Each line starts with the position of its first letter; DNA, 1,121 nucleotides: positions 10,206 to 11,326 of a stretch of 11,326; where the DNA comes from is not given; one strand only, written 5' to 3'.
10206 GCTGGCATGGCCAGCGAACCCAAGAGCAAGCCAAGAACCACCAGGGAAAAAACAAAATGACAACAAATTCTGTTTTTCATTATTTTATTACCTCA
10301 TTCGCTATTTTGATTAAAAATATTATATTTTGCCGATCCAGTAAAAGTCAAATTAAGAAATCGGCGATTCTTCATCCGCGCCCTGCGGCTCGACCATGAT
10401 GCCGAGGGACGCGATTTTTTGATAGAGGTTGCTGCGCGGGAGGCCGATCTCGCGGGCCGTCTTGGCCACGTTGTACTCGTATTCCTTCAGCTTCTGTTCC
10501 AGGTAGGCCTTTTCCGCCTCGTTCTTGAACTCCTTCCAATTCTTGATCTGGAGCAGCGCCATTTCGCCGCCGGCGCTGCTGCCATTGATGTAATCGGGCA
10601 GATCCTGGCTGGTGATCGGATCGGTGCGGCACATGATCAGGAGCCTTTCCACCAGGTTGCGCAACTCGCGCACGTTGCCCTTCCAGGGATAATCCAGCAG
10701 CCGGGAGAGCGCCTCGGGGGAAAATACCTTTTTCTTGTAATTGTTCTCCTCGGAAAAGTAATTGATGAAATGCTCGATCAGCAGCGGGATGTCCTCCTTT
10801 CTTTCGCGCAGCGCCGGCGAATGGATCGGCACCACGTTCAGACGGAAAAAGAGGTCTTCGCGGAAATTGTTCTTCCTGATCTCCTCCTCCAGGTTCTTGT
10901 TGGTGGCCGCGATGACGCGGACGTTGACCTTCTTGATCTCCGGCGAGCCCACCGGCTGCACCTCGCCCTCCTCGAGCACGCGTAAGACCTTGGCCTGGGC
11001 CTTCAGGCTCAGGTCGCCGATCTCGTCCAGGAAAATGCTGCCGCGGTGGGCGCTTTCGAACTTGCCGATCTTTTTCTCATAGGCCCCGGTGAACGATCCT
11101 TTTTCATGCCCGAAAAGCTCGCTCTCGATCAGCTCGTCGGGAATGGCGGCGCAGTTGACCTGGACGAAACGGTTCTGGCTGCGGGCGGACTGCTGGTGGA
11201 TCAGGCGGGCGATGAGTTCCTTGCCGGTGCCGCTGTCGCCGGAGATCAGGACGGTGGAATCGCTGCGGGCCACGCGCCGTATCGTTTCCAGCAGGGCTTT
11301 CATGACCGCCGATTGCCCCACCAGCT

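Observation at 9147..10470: Direct repeats of a sigma-54-activator 3' end / rnpB 5' end flank the ComEA-like cassette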

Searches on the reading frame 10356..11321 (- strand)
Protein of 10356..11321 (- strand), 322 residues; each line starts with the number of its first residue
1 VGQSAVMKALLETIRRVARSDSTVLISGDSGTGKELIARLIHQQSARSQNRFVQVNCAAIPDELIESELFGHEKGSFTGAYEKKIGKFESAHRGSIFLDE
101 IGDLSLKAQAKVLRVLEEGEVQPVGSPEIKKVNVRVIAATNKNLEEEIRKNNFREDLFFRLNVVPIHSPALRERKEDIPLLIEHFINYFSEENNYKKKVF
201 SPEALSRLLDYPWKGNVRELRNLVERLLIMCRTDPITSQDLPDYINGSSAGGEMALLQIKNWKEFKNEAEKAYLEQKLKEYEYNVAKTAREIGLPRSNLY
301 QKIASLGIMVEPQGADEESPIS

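Call 8: search_protein_families(library=pfam, proteins=[window:10356-11321:-])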
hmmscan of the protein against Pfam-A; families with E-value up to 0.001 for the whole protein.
window:10356-11321:- (322 aa): 10 families
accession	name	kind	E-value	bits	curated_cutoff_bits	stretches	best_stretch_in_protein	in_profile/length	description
PF00158.32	Sigma54_activat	-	6.3e-72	241.2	20.2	1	2-167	3-168/168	Sigma-54 interaction domain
PF25601.1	AAA_lid_14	-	2.2e-28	98.3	27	1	172-250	1-79/87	AAA+ ATPase lid domain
PF14532.12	Sigma54_activ_2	-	7.5e-21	75.3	25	1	1-171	1-138/138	Sigma-54 interaction domain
PF02954.25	HTH_8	-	1.4e-07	31.6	22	1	268-304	4-40/42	Bacterial regulatory protein, Fis family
PF00004.35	AAA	-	2.5e-07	31.7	21.2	1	24-158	1-128/131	ATPase family associated with various cellular activities (AAA)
PF07724.20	AAA_2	-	7.2e-07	29.8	27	1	22-208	4-163/166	AAA domain (Cdc48 subfamily)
PF07728.20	AAA_5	-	1e-06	29.2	22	1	24-144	2-125/139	AAA domain (dynein-related subfamily)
PF13191.12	AAA_16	-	1.9e-05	25.7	32.6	1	2-60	4-63/167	AAA ATPase domain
PF01078.27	Mg_chelatase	-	0.00031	20.6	20.3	0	23-122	24-136/207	Magnesium chelatase, subunit ChlI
PF07726.17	AAA_3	-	0.00079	19.8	27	0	24-141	2-111/131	ATPase family associated with various cellular activities (AAA)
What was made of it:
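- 10353..11326 (-): 3' two-thirds of an NtrX-type sigma-54 activator gene, cut by the window end. Stop codon TAA at 10355..10353. Pfam Sigma54_activat 6e-72, AAA_lid_14 and HTH_8 (call 8).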

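Call 9: find_related_loci(query=window:10356-11321:-, collection=genome_contigs, flank=6000)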
Query window:10356-11321:- (322 aa) in genome_contigs; peptide patterns used: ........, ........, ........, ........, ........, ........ (x = any residue, [..] = any of these).
600 stretches matched a pattern (row limit reached: there are more); 531 encode a relative of the query (tblastn E <= 1e-3); the best 80 are kept; 80 distinct loci.
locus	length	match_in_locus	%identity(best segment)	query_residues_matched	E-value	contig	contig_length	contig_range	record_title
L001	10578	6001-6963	86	1-320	0e+0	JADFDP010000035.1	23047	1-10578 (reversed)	MAG: Candidatus Aminicenantes bacterium isolate QR_Bin.23 NODE_35_length_23047_cov_15.5771, whole genome shotgun sequenc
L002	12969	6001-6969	85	1-322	0e+0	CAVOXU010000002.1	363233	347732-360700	MAG: Chrysiogenales bacterium isolate MFD09964.bin.3.354 genome assembly, contig: contig_18089, whole genome shotgun seq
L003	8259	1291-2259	84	1-322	0e+0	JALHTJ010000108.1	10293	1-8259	MAG: Candidatus Aminicenantes bacterium isolate PFL21 seq_901018, whole genome shotgun sequence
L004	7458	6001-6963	70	1-320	4e-150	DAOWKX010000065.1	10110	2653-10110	MAG TPA_asm: Candidatus Aminicenantes bacterium isolate CSMAG_2106 CSMAG_2106_k141_4076752_length_10110_cov_12.2151, who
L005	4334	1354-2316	70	1-320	7e-153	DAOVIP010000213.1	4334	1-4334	MAG TPA_asm: Candidatus Aminicenantes bacterium isolate CSMAG_1370 CSMAG_1370_k141_2555798_length_4334_cov_7.0000, whole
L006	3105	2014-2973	71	1-319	8e-155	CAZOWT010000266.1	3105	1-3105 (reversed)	MAG TPA_asm: uncultured Clostridia bacterium isolate binchicken_co129_912 genome assembly, contig: NODE_126854_length_31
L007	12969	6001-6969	68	1-319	2e-145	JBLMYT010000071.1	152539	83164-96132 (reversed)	MAG: Candidatus Omnitrophota bacterium isolate MAG222 PRJNA951521_bin77_renamed_70, whole genome shotgun sequence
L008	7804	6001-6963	67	1-320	4e-143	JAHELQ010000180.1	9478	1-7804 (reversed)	MAG: Candidatus Aminicenantes bacterium isolate Ww63 NODE_17657_length_9478_cov_3.020092, whole genome shotgun sequence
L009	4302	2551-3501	68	1-318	1e-144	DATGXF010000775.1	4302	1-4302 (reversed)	MAG TPA_asm: Candidatus Deferrimicrobium sp. isolate SMAG_U10602 k141_228372, whole genome shotgun sequence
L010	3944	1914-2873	67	1-319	1e-145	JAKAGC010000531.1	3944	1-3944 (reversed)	MAG: Acidobacteria bacterium isolate WY2.bin142 NODE_48834_length_3944_cov_1.095101, whole genome shotgun sequence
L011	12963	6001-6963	84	1-320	1e-175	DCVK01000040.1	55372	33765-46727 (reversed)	MAG TPA_asm: Candidatus Aminicenantes bacterium UBA2190 UBA2190_contig_18211, whole genome shotgun sequence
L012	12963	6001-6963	67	1-319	6e-139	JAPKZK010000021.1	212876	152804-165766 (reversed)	MAG: Candidatus Aminicenantes bacterium isolate LacPavin_0920_SED2_MAG_46_26 LacPavin_0920_SED2_scaffold_739975, whole g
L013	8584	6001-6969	84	1-322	0e+0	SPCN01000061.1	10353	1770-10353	MAG: Chrysiogenales bacterium isolate das_tool.metabat2.18 k141_491835, whole genome shotgun sequence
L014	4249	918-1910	61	1-322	1e-132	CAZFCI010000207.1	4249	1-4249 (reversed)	MAG TPA_asm: uncultured Clostridia bacterium isolate SRP231805_co4_28 genome assembly, contig: k141_255794, whole genome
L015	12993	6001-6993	57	1-319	5e-119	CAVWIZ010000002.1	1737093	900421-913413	MAG: uncultured Acidobacteriota bacterium isolate MFD02242.bin.2.28 genome assembly, contig: contig_17922, whole genome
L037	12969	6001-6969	87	1-322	0e+0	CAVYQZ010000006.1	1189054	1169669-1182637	MAG: Candidatus Aminicenantes bacterium isolate MFD04716.bin.2.288 genome assembly, contig: contig_21162, whole genome s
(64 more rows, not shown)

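Call 21: find_related_loci(query=window:10356-11321:-, collection=metagenome_contigs, flank=10000)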
Query window:10356-11321:- (322 aa) in metagenome_contigs; peptide patterns used: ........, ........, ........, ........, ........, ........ (x = any residue, [..] = any of these).
600 stretches matched a pattern (row limit reached: there are more); 509 encode a relative of the query (tblastn E <= 1e-3); the best 80 are kept; 80 distinct loci.
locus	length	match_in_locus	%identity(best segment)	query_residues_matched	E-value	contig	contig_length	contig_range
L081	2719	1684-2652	85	1-322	0e+0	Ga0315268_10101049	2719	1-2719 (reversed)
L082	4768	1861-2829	86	1-322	0e+0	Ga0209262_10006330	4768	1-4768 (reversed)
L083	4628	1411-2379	85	1-322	0e+0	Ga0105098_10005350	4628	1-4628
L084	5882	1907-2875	85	1-322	0e+0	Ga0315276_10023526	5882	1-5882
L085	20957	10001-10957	81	1-318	1e-172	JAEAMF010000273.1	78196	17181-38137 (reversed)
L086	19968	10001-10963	73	1-320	9e-156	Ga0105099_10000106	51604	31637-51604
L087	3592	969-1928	66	1-319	7e-146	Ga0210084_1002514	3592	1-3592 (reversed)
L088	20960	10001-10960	65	1-319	3e-140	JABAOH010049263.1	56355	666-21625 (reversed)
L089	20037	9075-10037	67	1-319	3e-139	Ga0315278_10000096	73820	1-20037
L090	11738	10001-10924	65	1-308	7e-132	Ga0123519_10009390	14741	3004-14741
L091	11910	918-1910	61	1-322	1e-130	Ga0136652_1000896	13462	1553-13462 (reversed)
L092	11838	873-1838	57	1-314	4e-120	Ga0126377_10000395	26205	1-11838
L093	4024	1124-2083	57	1-314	3e-121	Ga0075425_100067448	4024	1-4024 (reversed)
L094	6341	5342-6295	58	1-314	1e-119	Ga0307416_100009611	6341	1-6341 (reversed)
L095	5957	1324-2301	57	1-314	5e-119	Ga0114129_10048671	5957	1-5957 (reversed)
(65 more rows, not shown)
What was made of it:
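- Tried and rejected: The metagenome scan returned few close relatives because of the row limit (call 21).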

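Call 24: search_protein_families(library=pfam, proteins=[L002:7061-7951:+, L037:7041-7454:+, L003:2471-3859:+, L003:3930-5780:+, L003:5880-7568:+, L001:7213-8292:+, L001:8283-9311:+, L001:9311-10366:+, L009:3603-4175:-], max_evalue=0.01)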
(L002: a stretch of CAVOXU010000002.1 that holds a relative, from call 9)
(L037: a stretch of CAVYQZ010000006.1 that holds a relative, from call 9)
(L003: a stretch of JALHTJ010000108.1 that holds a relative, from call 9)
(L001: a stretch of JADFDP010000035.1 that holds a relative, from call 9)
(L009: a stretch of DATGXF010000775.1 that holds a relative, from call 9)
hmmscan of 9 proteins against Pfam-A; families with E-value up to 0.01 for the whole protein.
L002:7061-7951:+ (297 aa): 1 family
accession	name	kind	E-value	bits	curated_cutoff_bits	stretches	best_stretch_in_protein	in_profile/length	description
PF07705.17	CARDB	-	3.4e-05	24.4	22.7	1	178-290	2-99/101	CARDB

L037:7041-7454:+ (138 aa): 3 families
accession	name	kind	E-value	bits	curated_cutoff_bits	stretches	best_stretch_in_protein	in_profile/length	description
PF13248.11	Zn_ribbon_3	-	0.00032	20.5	27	1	58-80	2-24/26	zinc-ribbon domain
PF12773.13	DZR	-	0.00071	20.1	27.3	0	61-120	1-44/45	Double zinc ribbon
PF07331.16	TctB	-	0.0071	17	29.1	0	5-53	4-61/137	Tripartite tricarboxylate transporter TctB family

L003:2471-3859:+ (463 aa): 0 families

L003:3930-5780:+ (617 aa): 29 families (the best 25 are shown)
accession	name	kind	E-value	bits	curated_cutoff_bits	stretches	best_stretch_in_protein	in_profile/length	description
PF07719.23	TPR_2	-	4.2e-47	154.8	27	3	162-193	2-33/34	Tetratricopeptide repeat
PF00515.34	TPR_1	-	5.9e-42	140.3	27.8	5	162-192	2-32/34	Tetratricopeptide repeat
PF13181.12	TPR_8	-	3.4e-37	123.9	25.7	2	163-194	3-34/34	Tetratricopeptide repeat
PF14559.12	TPR_19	-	5.8e-36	123.1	25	6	107-163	5-62/68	Tetratricopeptide repeat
PF13414.12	TPR_11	-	1.2e-35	121.4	26.8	4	29-69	1-41/42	TPR repeat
PF13432.12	TPR_16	-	1.3e-34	118.7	32.7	3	26-83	1-58/65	Tetratricopeptide repeat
PF13428.12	TPR_14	-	9.2e-28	94.3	23.5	1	132-168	6-42/44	Tetratricopeptide repeat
PF12895.13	ANAPC3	-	1e-25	90.3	27.2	4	108-186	4-81/82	Anaphase-promoting complex, cyclosome, subunit 3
PF13431.12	TPR_17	-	2.3e-24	84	24.4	2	117-147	3-33/34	Tetratricopeptide repeat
PF13424.12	TPR_12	-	5e-21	75.1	30.1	1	132-191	8-75/77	Tetratricopeptide repeat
PF13176.12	TPR_7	-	7.6e-19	66.6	27.9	0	62-88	5-31/36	Tetratricopeptide repeat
PF23914.1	TPR_CcmH_CycH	-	1.6e-15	57.7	42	1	167-254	56-146/158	Cytochrome c-type biogenesis protein H TPR domain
PF00595.29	PDZ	-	6.8e-13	49.3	23.2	1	262-330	12-81/81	PDZ domain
PF13371.12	TPR_9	-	1.7e-12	47.6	35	1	540-603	6-69/73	Tetratricopeptide repeat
PF13180.12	PDZ_2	-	1.2e-11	45.2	27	1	263-339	2-77/80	PDZ domain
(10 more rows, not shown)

L003:5880-7568:+ (563 aa): 28 families (the best 25 are shown)
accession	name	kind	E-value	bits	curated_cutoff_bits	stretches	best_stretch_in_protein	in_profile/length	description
PF07719.23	TPR_2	-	2.3e-40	133.8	27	3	167-199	1-33/34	Tetratricopeptide repeat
PF00515.34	TPR_1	-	1.5e-37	126.3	27.8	3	167-199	1-33/34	Tetratricopeptide repeat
PF13414.12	TPR_11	-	8.4e-35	118.6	26.8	5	145-180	6-41/42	TPR repeat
PF13432.12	TPR_16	-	1.1e-32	112.5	32.7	4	139-198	3-62/65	Tetratricopeptide repeat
PF13181.12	TPR_8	-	3.9e-29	98.7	25.7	2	167-199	1-33/34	Tetratricopeptide repeat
PF14559.12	TPR_19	-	4.6e-29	101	25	4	211-263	1-53/68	Tetratricopeptide repeat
PF13428.12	TPR_14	-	6.1e-28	94.9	23.5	0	235-264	1-30/44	Tetratricopeptide repeat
PF13431.12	TPR_17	-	6.5e-25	85.7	24.4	2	156-187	2-33/34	Tetratricopeptide repeat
PF13176.12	TPR_7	-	1.3e-22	78.4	27.9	1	68-95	5-32/36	Tetratricopeptide repeat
PF13424.12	TPR_12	-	3.4e-19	69.3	30.1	1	149-198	26-76/77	Tetratricopeptide repeat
PF12895.13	ANAPC3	-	2.4e-18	66.6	27.2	3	337-387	25-79/82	Anaphase-promoting complex, cyclosome, subunit 3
PF23914.1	TPR_CcmH_CycH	-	2.8e-14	53.7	42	1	174-257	57-143/158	Cytochrome c-type biogenesis protein H TPR domain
PF13371.12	TPR_9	-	1.4e-13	51.1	35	1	486-549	6-69/73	Tetratricopeptide repeat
PF07721.20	TPR_4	-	2.1e-11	43.7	27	0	335-358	1-24/26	Tetratricopeptide repeat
PF13174.12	TPR_6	-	3.2e-11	43.6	26.3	0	172-199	5-32/33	Tetratricopeptide repeat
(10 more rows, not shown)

L001:7213-8292:+ (360 aa): 1 family
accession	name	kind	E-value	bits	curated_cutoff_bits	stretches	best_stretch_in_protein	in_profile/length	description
PF04773.18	FecR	-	5.5e-11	43.2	24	1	276-317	57-97/97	FecR protein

L001:8283-9311:+ (343 aa): 0 families

L001:9311-10366:+ (352 aa): 19 families
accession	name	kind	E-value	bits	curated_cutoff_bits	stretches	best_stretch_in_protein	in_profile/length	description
PF00023.36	Ank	-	4.5e-52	171.5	21.1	6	286-318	1-33/33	Ankyrin repeat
PF12796.13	Ank_2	-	1.4e-48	163.8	27.3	4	96-185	4-90/90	Ankyrin repeats (3 copies)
PF13637.12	Ank_4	-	2.5e-47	158.3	22.7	7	159-208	1-50/50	Ankyrin repeats (many copies)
PF13606.12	Ank_3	-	9.9e-40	129.9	22.3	5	122-150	2-30/30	Ankyrin repeat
PF13857.12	Ank_5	-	3e-38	129.9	27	6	273-327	1-56/56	Ankyrin repeats (many copies)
PF23745.1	ANK_LRRK2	-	4.1e-13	49.8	27.5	1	116-178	25-87/130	LRRK2 ANK repeat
PF13371.12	TPR_9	-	2.5e-12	47.1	35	1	42-110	5-73/73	Tetratricopeptide repeat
PF24521.3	Ank_KRIT1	-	3.5e-08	33.7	80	1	121-212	17-109/149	KRIT1 ankyrin-repeats domain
PF13414.12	TPR_11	-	1e-06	28.7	26.8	1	47-80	9-42/42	TPR repeat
PF06128.16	Shigella_OspC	-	2.5e-06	27.9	25.6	0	111-150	251-290/292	Shigella flexneri OspC protein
PF01316.27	Arg_repressor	-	1.2e-05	25.5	27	0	156-182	11-37/70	Arginine repressor, DNA binding domain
PF00515.34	TPR_1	-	5.6e-05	23.2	27.8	1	66-98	1-33/34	Tetratricopeptide repeat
PF25167.1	DUF7829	-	0.00042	20.2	28.6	0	180-230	52-106/224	Domain of unknown function (DUF7829)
PF07719.23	TPR_2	-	0.00095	19.6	27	0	66-98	1-33/34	Tetratricopeptide repeat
PF08973.16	TM1506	-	0.0011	19.1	27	0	204-242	11-49/130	Domain of unknown function (DUF1893)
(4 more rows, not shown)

L009:3603-4175:- (191 aa): 1 family
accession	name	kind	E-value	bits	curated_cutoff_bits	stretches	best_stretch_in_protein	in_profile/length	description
PF08011.17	PDDEXK_9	-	0.0077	16.6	25.5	0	85-143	5-76/105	PD-(D/E)XK nuclease superfamily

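Call 31: find_homologous_proteins(query=window:10356-11321:-, max_evalue=1e-100)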
Query window:10356-11321:- (322 aa): 4591 proteins with E <= 1e-100 among 8000 candidates; the best 120 are listed.
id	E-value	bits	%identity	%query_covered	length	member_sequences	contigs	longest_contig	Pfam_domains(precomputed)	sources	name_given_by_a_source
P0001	2.7e-206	702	100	100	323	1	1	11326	PF00158.33,PF07724.21,PF25601.2,PF02954.26,PF00004.36,PF14532.13,PF07728.21,PF13191.13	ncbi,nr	ncbi:MAG: sigma-54 dependent transcriptional regulator, partial [Candidatus Aminicenantes bacterium]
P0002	1.4e-190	650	92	100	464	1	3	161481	PF00158.33,PF07724.21,PF25601.2,PF02954.26,PF00004.36,PF14532.13,PF07728.21,PF00072.31,PF13191.13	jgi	jgi:two-component system nitrogen regulation response regulator NtrX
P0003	6.5e-184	628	90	100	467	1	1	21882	PF00158.33,PF07724.21,PF25601.2,PF02954.26,PF00004.36,PF14532.13,PF07728.21,PF00072.31,PF13191.13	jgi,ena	-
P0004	1.0e-179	615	88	100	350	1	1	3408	PF00158.33,PF07724.21,PF25601.2,PF02954.26,PF00004.36,PF14532.13,PF07728.21,PF13191.13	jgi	jgi:two-component system, NtrC family, nitrogen regulation response regulator NtrX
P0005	3.4e-179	613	87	100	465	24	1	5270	PF00158.33,PF07724.21,PF25601.2,PF02954.26,PF00004.36,PF14532.13,PF07728.21,PF00072.31,PF13191.13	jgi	jgi:two-component system nitrogen regulation response regulator NtrX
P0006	3.8e-179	613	88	100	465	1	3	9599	PF00158.33,PF07724.21,PF25601.2,PF02954.26,PF00004.36,PF14532.13,PF07728.21,PF00072.31,PF13191.13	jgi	jgi:two-component system nitrogen regulation response regulator NtrX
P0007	7.3e-179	612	88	100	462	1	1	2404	PF00158.33,PF07724.21,PF25601.2,PF00004.36,PF14532.13,PF07728.21,PF00072.31,PF13191.13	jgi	-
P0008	6.3e-176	602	87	100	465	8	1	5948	PF00158.33,PF07724.21,PF25601.2,PF02954.26,PF00004.36,PF14532.13,PF07728.21,PF00072.31,PF13191.13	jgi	jgi:two-component system nitrogen regulation response regulator NtrX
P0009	7.2e-176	602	86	100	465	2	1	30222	PF00158.33,PF07724.21,PF25601.2,PF02954.26,PF00004.36,PF14532.13,PF07728.21,PF00072.31,PF13191.13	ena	-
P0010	9.7e-176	602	86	100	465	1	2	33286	PF00158.33,PF07724.21,PF25601.2,PF02954.26,PF00004.36,PF14532.13,PF07728.21,PF00072.31,PF13191.13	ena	-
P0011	4.3e-175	599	85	100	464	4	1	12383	PF00158.33,PF07724.21,PF25601.2,PF02954.26,PF00004.36,PF14532.13,PF07728.21,PF00072.31,PF13191.13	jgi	jgi:two-component system nitrogen regulation response regulator NtrX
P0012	5.3e-175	599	85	100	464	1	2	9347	PF00158.33,PF07724.21,PF25601.2,PF00004.36,PF14532.13,PF07728.21,PF00072.31,PF13191.13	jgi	jgi:two-component system nitrogen regulation response regulator NtrX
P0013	1.6e-174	597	86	100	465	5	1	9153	PF00158.33,PF07724.21,PF25601.2,PF02954.26,PF00004.36,PF14532.13,PF07728.21,PF00072.31,PF13191.13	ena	-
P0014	3.1e-174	597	85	100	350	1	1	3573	PF00158.33,PF07724.21,PF25601.2,PF02954.26,PF00004.36,PF14532.13,PF07728.21,PF13191.13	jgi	jgi:two-component system nitrogen regulation response regulator NtrX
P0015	1.3e-173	595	86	100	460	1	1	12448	PF00158.33,PF25601.2,PF02954.26,PF00004.36,PF14532.13,PF07728.21,PF00072.31,PF13191.13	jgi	jgi:two-component system nitrogen regulation response regulator NtrX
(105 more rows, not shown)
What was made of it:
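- The window is a metagenome-assembled contig known from a single record (call 31, P0001 with 1 contig).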
